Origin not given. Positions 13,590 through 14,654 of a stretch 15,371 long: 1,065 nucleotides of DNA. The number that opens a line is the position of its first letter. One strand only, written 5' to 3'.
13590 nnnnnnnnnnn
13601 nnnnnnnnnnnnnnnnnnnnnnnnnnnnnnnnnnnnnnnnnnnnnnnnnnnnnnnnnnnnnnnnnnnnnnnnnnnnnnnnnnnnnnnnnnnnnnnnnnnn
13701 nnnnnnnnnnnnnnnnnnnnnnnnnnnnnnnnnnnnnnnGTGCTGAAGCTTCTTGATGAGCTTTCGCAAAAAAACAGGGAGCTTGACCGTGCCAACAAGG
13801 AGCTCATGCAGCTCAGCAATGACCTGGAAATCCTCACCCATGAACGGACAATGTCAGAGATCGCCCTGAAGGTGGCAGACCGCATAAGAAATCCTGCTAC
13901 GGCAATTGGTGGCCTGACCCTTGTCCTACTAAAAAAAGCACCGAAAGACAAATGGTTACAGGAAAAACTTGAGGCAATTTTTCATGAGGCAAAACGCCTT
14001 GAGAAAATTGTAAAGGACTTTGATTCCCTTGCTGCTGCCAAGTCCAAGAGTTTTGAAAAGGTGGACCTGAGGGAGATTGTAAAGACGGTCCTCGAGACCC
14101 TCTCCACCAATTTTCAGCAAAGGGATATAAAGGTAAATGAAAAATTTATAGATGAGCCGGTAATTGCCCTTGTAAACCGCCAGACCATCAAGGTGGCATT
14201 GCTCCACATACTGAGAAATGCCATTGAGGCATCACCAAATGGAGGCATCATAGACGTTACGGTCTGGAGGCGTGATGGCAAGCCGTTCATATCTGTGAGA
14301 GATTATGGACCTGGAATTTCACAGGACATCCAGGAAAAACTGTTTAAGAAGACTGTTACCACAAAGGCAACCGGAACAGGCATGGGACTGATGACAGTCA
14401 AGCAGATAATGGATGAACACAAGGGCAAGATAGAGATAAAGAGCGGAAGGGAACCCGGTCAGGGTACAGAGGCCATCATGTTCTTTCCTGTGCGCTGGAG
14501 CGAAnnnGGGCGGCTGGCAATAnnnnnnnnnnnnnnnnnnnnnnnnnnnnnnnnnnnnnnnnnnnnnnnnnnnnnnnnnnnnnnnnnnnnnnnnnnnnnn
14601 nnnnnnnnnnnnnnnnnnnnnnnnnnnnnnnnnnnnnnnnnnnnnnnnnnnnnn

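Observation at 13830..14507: Histidine-kinase-like protein with Asp replacing the phospho-accepting His but an intact ATP-binding domain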

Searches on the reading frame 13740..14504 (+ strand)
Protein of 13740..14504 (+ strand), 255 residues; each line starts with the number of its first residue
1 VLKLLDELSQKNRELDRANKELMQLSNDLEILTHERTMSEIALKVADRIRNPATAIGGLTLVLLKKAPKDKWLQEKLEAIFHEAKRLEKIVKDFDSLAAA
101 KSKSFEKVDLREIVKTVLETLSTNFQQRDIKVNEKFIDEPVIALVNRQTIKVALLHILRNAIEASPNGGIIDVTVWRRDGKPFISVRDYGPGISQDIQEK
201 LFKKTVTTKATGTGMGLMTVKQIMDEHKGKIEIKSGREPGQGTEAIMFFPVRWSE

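Call 49: search_protein_representatives(alignment_id=A3)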
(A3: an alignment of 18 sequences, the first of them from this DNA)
Query: 18 sequences, 255 profile positions. Proteins with E-value up to 0.001 (for the whole library): 1739094; up to 1e-10: 1083836; up to 1e-30: 12991. The best 150 are listed.
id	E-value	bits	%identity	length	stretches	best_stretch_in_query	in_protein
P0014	5.9e-107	373.3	-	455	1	1-254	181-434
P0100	3.6e-104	364.2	-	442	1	1-253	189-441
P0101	7.8e-103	359.8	-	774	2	1-254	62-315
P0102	1.3e-101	355.9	-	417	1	1-253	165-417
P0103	4.2e-101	354.2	-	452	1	1-254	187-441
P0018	4.6e-101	354.0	-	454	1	1-254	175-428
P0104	2.8e-100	351.5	-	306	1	1-254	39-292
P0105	3.0e-93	328.4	-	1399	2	20-254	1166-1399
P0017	3.9e-93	328.1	-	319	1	3-253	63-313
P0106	4.3e-92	324.6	-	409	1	1-252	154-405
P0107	1.9e-90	319.2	-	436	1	1-254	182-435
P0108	3.7e-90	318.3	-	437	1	3-254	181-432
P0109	4.6e-90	318.0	-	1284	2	21-254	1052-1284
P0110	6.6e-87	307.6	-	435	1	1-254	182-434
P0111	1.0e-84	300.5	-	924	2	21-254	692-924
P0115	8.6e-82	290.9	-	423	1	2-249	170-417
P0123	1.3e-74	267.3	-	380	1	8-253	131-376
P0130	1.7e-71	257.2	-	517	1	7-254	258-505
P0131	4.4e-70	252.5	-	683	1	7-254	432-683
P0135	1.6e-67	244.1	-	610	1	6-253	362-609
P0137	5.4e-67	242.4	-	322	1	12-251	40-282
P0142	1.5e-65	237.7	-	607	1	16-253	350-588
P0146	1.5e-64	234.4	-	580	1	8-254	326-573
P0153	2.4e-61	223.9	-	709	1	19-252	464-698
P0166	2.9e-59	217.1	-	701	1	16-253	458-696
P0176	3.5e-55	203.7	-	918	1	11-253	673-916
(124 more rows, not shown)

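Call 54: search_protein_families(library=pfam, alignment_id=A4, max_evalue=0.001)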
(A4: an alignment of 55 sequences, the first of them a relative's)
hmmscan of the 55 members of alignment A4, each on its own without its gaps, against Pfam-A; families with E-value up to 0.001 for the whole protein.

A. member 1, P0101 (774 aa): 8 families
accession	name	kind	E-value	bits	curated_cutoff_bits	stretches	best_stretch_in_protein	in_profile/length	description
PF02518.31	HATPase_c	-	1.7e-61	206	26.4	2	669-773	2-108/111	Histidine kinase-, DNA gyrase B-, and HSP90-like ATPase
PF00512.31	HisKA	-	1.7e-13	50.8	26.9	1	555-621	2-65/66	His Kinase A (phospho-acceptor) domain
PF14501.12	HATPase_c_5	-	2.6e-11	43.8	22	2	216-297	11-91/102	GHKL domain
PF13581.12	HATPase_c_2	-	2.4e-09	37.7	27.4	0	219-291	40-113/127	Histidine kinase-like ATPase domain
PF00989.32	PAS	-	1.9e-08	34.8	22.6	1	448-543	2-91/113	PAS fold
PF13589.12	HATPase_c_3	-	6e-08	33.2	25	1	212-317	4-116/137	Histidine kinase-, DNA gyrase B-, and HSP90-like ATPase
PF08448.16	PAS_4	-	1.6e-05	25.6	23.1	1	454-550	2-110/110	PAS fold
PF13188.13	PAS_8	-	2e-05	24.8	21.8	1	449-504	3-55/65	PAS domain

B. families by the number of members that match (of 55 scanned): 28 families (the first 25 are shown)
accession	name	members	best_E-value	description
PF02518.31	HATPase_c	53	1.7e-61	Histidine kinase-, DNA gyrase B-, and HSP90-like ATPase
PF00512.31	HisKA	25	5.7e-16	His Kinase A (phospho-acceptor) domain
PF13581.12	HATPase_c_2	23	2.4e-09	Histidine kinase-like ATPase domain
PF13589.12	HATPase_c_3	20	6e-08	Histidine kinase-, DNA gyrase B-, and HSP90-like ATPase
PF14501.12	HATPase_c_5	19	2.6e-11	GHKL domain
PF00989.32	PAS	17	1e-40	PAS fold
PF13426.13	PAS_9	17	9.7e-38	PAS domain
PF08448.16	PAS_4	16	2.7e-39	PAS fold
PF13188.13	PAS_8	15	7.7e-25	PAS domain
PF08447.18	PAS_3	15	1.1e-22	PAS fold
PF00072.30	Response_reg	11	4.6e-50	Response regulator receiver domain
PF00672.30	HAMP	4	1.4e-15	HAMP domain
PF11845.13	Tll0287-like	3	2.8e-29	Tll0287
PF02743.24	dCache_1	3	5.9e-16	Cache domain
PF03938.19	OmpH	3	9e-05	Outer membrane protein (OmpH-like)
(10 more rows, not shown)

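Call 55: find_related_loci(query=A3, collection=genome_contigs, flank=6000)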
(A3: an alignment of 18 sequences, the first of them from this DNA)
Query A3 (255 aa) in genome_contigs; peptide patterns used: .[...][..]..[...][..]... (x = any residue, [..] = any of these).
93 stretches matched a pattern; 81 encode a relative of the query (tblastn E <= 1e-3); the best 80 are kept; 80 distinct loci.
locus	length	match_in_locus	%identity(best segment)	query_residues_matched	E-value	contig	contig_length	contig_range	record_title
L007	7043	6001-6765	75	1-255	1e-127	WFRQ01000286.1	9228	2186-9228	MAG: Deltaproteobacteria bacterium isolate S015_17 k151_335823, whole genome shotgun sequence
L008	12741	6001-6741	73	9-255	7e-121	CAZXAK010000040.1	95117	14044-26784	MAG TPA_asm: uncultured Desulfobacterales bacterium isolate binchicken_co219_184 genome assembly, contig: k141_453658, w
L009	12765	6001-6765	99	1-255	3e-168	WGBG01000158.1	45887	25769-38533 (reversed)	MAG: Deltaproteobacteria bacterium isolate S144_17 k151_50087, whole genome shotgun sequence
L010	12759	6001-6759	56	1-255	3e-89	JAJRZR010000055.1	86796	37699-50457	MAG: Deltaproteobacteria bacterium isolate Dive96_bin4.212 k141_2930831, whole genome shotgun sequence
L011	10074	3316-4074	53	1-255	9e-88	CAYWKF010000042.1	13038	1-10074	MAG TPA_asm: uncultured Desulfobacterales bacterium isolate binchicken_co219_194 genome assembly, contig: k141_584159, w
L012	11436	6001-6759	56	1-255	5e-86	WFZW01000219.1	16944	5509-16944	MAG: Deltaproteobacteria bacterium isolate S143_34 k151_537947, whole genome shotgun sequence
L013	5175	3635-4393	53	1-255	5e-85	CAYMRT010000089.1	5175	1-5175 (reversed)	MAG TPA_asm: uncultured Desulfobacterales bacterium isolate binchicken_co219_51 genome assembly, contig: k141_1234739, w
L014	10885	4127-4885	52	1-255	5e-84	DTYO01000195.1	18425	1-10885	MAG TPA_asm: Thermodesulfobacteriaceae bacterium isolate UWMA-0223 k99_2609688, whole genome shotgun sequence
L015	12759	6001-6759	52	1-255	1e-83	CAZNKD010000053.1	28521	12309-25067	MAG TPA_asm: uncultured Desulfobacterales bacterium isolate binchicken_co219_102 genome assembly, contig: k141_83690, wh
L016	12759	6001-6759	49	1-255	4e-82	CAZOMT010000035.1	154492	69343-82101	MAG TPA_asm: uncultured Thermodesulfatator sp. isolate binchicken_co219_236 genome assembly, contig: k141_171643, whole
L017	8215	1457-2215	51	1-255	4e-82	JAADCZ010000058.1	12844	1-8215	MAG: Thermodesulfobacteriota bacterium isolate L_MaxBin.058 contig-127_5429, whole genome shotgun sequence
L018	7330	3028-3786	51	1-255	9e-82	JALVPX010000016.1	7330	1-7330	MAG: Deltaproteobacteria bacterium isolate A3_metabat1_scaf2bin.213 A3_NODE_12002_length_7330_cov_2.611273, whole genome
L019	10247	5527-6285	50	1-255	1e-81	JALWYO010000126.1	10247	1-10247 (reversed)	MAG: Deltaproteobacteria bacterium isolate T2_metabat1_scaf2bin.014 T2_NODE_8647_length_10247_cov_2.327470, whole genome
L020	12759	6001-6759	51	1-255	1e-81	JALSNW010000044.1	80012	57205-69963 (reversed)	MAG: Deltaproteobacteria bacterium isolate 356-284_metabat1_scaf2bin.060 356-284_scaffold_64_c1, whole genome shotgun se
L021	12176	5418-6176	50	1-255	2e-81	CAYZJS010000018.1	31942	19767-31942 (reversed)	MAG TPA_asm: uncultured Thermodesulfatator sp. isolate binchicken_co219_454 genome assembly, contig: k141_845491, whole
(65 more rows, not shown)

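Call 61: search_protein_families(library=pfam, proteins=[P0105, P0111, P0115, P0131, P0142, P0153, P0176, P0166, P0135, P0146], max_evalue=0.0001)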
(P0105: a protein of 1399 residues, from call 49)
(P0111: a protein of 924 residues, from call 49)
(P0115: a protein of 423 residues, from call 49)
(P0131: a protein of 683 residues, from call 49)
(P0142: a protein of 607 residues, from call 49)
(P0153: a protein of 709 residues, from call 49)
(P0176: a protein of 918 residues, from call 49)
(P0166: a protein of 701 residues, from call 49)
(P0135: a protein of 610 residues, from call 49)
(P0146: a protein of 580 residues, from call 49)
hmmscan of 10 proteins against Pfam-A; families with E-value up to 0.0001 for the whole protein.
P0105 (1399 aa): 13 families
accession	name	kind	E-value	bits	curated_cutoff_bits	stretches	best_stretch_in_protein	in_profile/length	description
PF02518.31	HATPase_c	-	7.2e-50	168.5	26.4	2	737-857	2-109/111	Histidine kinase-, DNA gyrase B-, and HSP90-like ATPase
PF00072.30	Response_reg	-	8.6e-50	168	30.2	2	1039-1148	1-110/111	Response regulator receiver domain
PF00989.32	PAS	-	4.1e-26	91.7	22.6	2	374-485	1-113/113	PAS fold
PF13426.13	PAS_9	-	2.5e-24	86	27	2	511-612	2-102/103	PAS domain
PF08447.18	PAS_3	-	3.9e-19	69.2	25.6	1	398-480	3-86/89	PAS fold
PF08448.16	PAS_4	-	2.5e-18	66.8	23.1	1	384-490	5-110/110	PAS fold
PF00512.31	HisKA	-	8.2e-16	58.3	26.9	1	631-693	3-64/66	His Kinase A (phospho-acceptor) domain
PF00672.30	HAMP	-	1.4e-15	57.7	25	1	313-364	2-53/53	HAMP domain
PF13188.13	PAS_8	-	4.8e-13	48.9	21.8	1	501-555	2-55/65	PAS domain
PF02743.24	dCache_1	-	2.4e-11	44.1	45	1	97-272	43-234/240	Cache domain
PF13581.12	HATPase_c_2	-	6.4e-08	33.1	27.4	0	1296-1390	33-125/127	Histidine kinase-like ATPase domain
PF14501.12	HATPase_c_5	-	1.2e-05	25.6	22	0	801-843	52-90/102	GHKL domain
PF13589.12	HATPase_c_3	-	4.1e-05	24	25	0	1297-1362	5-77/137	Histidine kinase-, DNA gyrase B-, and HSP90-like ATPase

P0111 (924 aa): 10 families
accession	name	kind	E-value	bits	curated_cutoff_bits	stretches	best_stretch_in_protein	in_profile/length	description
PF00072.30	Response_reg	-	4.6e-50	168.9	30.2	2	564-673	1-110/111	Response regulator receiver domain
PF02518.31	HATPase_c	-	5.8e-48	162.4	26.4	2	262-382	2-109/111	Histidine kinase-, DNA gyrase B-, and HSP90-like ATPase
PF00512.31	HisKA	-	5.7e-16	58.8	26.9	1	156-215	3-61/66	His Kinase A (phospho-acceptor) domain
PF13426.13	PAS_9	-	1.2e-11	45.2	27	1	36-137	2-102/103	PAS domain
PF13581.12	HATPase_c_2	-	3.2e-09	37.3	27.4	1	820-916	32-126/127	Histidine kinase-like ATPase domain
PF00989.32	PAS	-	5.4e-07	30.1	22.6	1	26-136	2-113/113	PAS fold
PF14501.12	HATPase_c_5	-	8.7e-07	29.2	22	0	822-906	8-91/102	GHKL domain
PF13188.13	PAS_8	-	1.7e-06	28.2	21.8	1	26-76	2-51/65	PAS domain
PF13589.12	HATPase_c_3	-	3.1e-06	27.7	25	0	821-881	4-63/137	Histidine kinase-, DNA gyrase B-, and HSP90-like ATPase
PF08448.16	PAS_4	-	7.9e-06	26.5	23.1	1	31-141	1-110/110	PAS fold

P0115 (423 aa): 3 families
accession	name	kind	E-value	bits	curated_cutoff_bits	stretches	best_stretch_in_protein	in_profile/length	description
PF02518.31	HATPase_c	-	2.5e-24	86.3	26.4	1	322-416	10-108/111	Histidine kinase-, DNA gyrase B-, and HSP90-like ATPase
PF00512.31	HisKA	-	3e-07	30.8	26.9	1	207-266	3-61/66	His Kinase A (phospho-acceptor) domain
PF13581.12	HATPase_c_2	-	1e-06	29.2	27.4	1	325-414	43-126/127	Histidine kinase-like ATPase domain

P0131 (683 aa): 3 families
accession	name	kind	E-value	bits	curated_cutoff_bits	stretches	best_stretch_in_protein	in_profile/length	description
PF02518.31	HATPase_c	-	2.4e-23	83.1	26.4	1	577-678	4-109/111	Histidine kinase-, DNA gyrase B-, and HSP90-like ATPase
PF04392.18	ABC_sub_bind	-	1.2e-05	25.2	25.9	1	146-332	81-267/293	ABC transporter substrate binding protein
PF13581.12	HATPase_c_2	-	9.1e-05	22.9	27.4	0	586-673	39-124/127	Histidine kinase-like ATPase domain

P0142 (607 aa): 7 families
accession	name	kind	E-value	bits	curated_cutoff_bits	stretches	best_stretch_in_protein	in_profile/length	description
PF02518.31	HATPase_c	-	4.1e-26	92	26.4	1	482-584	3-109/111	Histidine kinase-, DNA gyrase B-, and HSP90-like ATPase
PF00989.32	PAS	-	3.2e-13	50.1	22.6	1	228-341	1-113/113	PAS fold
PF13426.13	PAS_9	-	5.1e-13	49.6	27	1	239-343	2-103/103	PAS domain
PF08448.16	PAS_4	-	9.5e-11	42.3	23.1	1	238-346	5-110/110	PAS fold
PF13188.13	PAS_8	-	1.4e-09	38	21.8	1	228-275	1-49/65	PAS domain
PF13581.12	HATPase_c_2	-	3.4e-07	30.8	27.4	1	485-581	32-126/127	Histidine kinase-like ATPase domain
PF08447.18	PAS_3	-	4.9e-07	30.4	25.6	1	250-333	1-83/89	PAS fold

P0153 (709 aa): 6 families
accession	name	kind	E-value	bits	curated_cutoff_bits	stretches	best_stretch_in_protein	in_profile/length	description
PF13426.13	PAS_9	-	9.7e-38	129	27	3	225-326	4-103/103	PAS domain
PF00989.32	PAS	-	4e-29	101.4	22.6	2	339-452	1-113/113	PAS fold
PF08448.16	PAS_4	-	2.4e-24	86.1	23.1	2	225-328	8-109/110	PAS fold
PF08447.18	PAS_3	-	1.3e-22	80.3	25.6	1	109-182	2-76/89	PAS fold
PF02518.31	HATPase_c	-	2.1e-21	76.9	26.4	1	594-695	4-109/111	Histidine kinase-, DNA gyrase B-, and HSP90-like ATPase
PF13188.13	PAS_8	-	8.4e-11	41.8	21.8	0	339-390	1-49/65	PAS domain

P0176 (918 aa): 8 families
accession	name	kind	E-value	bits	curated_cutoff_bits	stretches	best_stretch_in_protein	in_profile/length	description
PF08447.18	PAS_3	-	1.1e-22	80.5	25.6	1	451-537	3-88/89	PAS fold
PF02518.31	HATPase_c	-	7.3e-17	62.3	26.4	1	810-912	3-109/111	Histidine kinase-, DNA gyrase B-, and HSP90-like ATPase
PF13426.13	PAS_9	-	1.8e-15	57.5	27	1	567-671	2-103/103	PAS domain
PF00989.32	PAS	-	6.8e-14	52.3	22.6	1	557-669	2-113/113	PAS fold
PF08448.16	PAS_4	-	1.6e-13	51.3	23.1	1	564-674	3-110/110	PAS fold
PF08376.15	NIT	-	4.9e-11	43.9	24.9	1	66-304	2-235/239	Nitrate and nitrite sensing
PF13188.13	PAS_8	-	1e-08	35.2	21.8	1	556-609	1-55/65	PAS domain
PF00672.30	HAMP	-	1.1e-06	29.3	25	1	346-392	5-51/53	HAMP domain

P0166 (701 aa): 7 families
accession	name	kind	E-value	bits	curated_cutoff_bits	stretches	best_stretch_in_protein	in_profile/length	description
PF00989.32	PAS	-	1e-40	138.7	22.6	3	336-449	1-113/113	PAS fold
PF08448.16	PAS_4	-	2.7e-39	134.2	23.1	3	220-325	2-109/110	PAS fold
PF13426.13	PAS_9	-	9.3e-29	100.2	27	3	347-451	2-103/103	PAS domain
PF13188.13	PAS_8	-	7.7e-25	86.4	21.8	2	88-130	1-47/65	PAS domain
PF02518.31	HATPase_c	-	1.9e-19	70.5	26.4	1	591-692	4-109/111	Histidine kinase-, DNA gyrase B-, and HSP90-like ATPase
PF08447.18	PAS_3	-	1.1e-17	64.5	25.6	1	110-194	2-88/89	PAS fold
PF12860.13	PAS_7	-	1.5e-06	28.8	27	0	106-205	14-114/115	PAS fold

P0135 (610 aa): 3 families
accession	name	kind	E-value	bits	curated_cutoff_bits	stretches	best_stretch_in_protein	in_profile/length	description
PF02518.31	HATPase_c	-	9.2e-27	94.1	26.4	1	505-605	5-109/111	Histidine kinase-, DNA gyrase B-, and HSP90-like ATPase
PF02743.24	dCache_1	-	5.9e-16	59.2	45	1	40-270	5-238/240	Cache domain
PF00672.30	HAMP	-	2.6e-05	24.9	25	1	308-357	3-51/53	HAMP domain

P0146 (580 aa): 7 families
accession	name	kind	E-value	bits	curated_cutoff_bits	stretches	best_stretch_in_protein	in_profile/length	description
PF02518.31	HATPase_c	-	2.3e-24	86.4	26.4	1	468-568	5-109/111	Histidine kinase-, DNA gyrase B-, and HSP90-like ATPase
PF00989.32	PAS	-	2.7e-23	82.6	22.6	2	212-325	1-113/113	PAS fold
PF13426.13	PAS_9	-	3.5e-21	75.8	27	2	222-327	1-103/103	PAS domain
PF08447.18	PAS_3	-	3.7e-20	72.4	25.6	1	110-188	2-82/89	PAS fold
PF08448.16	PAS_4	-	4.6e-16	59.5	23.1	1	220-329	3-109/110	PAS fold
PF13188.13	PAS_8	-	5.8e-13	48.7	21.8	1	212-262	1-52/65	PAS domain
PF14501.12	HATPase_c_5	-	8.1e-07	29.4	22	1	472-554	9-90/102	GHKL domain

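Call 69: list_cluster_members(proteins=[P0101, P0105, P0111, P0123, P0130, P0142, P0146, P0153, P0176, P0137])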
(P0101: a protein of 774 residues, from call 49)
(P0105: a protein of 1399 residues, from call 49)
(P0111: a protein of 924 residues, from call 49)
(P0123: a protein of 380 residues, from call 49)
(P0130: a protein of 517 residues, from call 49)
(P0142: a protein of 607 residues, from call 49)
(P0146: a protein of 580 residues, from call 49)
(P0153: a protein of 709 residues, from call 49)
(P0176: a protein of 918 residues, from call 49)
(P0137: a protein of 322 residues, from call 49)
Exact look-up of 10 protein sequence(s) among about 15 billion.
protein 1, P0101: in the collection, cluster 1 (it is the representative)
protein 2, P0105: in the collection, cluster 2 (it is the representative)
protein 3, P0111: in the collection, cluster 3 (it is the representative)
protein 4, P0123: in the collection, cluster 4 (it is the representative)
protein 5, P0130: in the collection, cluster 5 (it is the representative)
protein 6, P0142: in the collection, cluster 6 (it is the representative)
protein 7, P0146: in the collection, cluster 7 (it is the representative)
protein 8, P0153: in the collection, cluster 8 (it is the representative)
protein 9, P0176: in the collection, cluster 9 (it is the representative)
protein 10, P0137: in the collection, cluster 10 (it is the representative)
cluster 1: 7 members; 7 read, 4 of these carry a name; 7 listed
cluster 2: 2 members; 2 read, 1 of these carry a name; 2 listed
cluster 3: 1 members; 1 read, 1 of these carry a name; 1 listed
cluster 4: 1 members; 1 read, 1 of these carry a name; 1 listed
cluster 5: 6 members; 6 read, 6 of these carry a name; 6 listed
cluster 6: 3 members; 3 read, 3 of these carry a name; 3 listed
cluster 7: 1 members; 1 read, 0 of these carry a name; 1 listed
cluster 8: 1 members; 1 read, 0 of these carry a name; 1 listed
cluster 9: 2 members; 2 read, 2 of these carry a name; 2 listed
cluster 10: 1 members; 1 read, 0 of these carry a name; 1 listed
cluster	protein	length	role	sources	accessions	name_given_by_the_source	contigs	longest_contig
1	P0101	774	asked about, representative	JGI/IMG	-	PAS domain S-box-containing protein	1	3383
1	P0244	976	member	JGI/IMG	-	PAS domain S-box-containing protein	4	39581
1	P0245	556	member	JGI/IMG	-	PAS domain S-box-containing protein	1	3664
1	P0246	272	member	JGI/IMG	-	signal transduction histidine kinase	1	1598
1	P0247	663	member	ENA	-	-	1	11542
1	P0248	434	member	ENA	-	-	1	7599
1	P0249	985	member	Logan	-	-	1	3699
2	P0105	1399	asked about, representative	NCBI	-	-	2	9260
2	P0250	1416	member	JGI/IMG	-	PAS domain S-box-containing protein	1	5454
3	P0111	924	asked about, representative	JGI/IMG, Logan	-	PAS domain S-box-containing protein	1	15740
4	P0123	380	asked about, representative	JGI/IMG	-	signal transduction histidine kinase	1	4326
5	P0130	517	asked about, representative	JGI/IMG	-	PAS domain S-box-containing protein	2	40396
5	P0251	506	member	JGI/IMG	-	PAS domain S-box-containing protein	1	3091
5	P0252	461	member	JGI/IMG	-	PAS domain S-box-containing protein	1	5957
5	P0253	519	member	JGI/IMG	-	PAS domain S-box-containing protein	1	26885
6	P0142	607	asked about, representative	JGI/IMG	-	PAS domain S-box-containing protein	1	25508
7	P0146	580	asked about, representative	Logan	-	-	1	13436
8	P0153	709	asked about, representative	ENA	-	-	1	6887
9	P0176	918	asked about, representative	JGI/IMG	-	PAS domain S-box-containing protein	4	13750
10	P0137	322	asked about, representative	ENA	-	-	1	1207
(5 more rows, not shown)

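Call 70: find_encoding_contigs(protein=P0130, flank=6000, max_places=1)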
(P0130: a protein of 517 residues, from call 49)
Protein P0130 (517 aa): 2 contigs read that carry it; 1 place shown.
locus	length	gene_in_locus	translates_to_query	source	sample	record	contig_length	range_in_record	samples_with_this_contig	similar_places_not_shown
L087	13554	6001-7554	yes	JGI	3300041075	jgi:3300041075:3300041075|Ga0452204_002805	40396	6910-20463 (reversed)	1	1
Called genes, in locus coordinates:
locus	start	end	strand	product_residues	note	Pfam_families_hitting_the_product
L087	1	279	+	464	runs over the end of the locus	PF01523:PmbA_TldD_1st, PF19290:PmbA_TldD_2nd, PF19289:PmbA_TldD_3rd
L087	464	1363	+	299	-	PF03331:LpxC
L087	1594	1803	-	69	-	-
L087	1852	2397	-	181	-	PF01022:HTH_5 (faint)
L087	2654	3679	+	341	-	PF04055:Radical_SAM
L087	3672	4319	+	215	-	PF02742:Fe_dep_repr_C, PF04023:FeoA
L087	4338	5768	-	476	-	PF13424:TPR_12 (faint), PF01435:Peptidase_M48, PF25063:ARM_TT21_C (weak), PF00515:TPR_1 (faint), PF07719:TPR_2 (faint), PF13174:TPR_6 (faint), PF13181:TPR_8 (weak), PF12895:ANAPC3 (weak), +4 more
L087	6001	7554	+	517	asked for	PF00072:Response_reg (weak), PF00989:PAS, PF08448:PAS_4, PF13188:PAS_8 (faint), PF13426:PAS_9, PF08447:PAS_3, PF02518:HATPase_c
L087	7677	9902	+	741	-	PF21305:type_II_gspD_N0, PF03958:Secretin_N, PF00263:Secretin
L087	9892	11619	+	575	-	PF05157:MshEN, PF00437:T2SSE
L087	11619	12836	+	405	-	PF28597:T2SSF_N, PF00482:T2SSF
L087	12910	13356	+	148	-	PF07963:N_methyl, PF08334:T2SSG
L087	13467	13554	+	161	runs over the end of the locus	PF12019:GspH (weak)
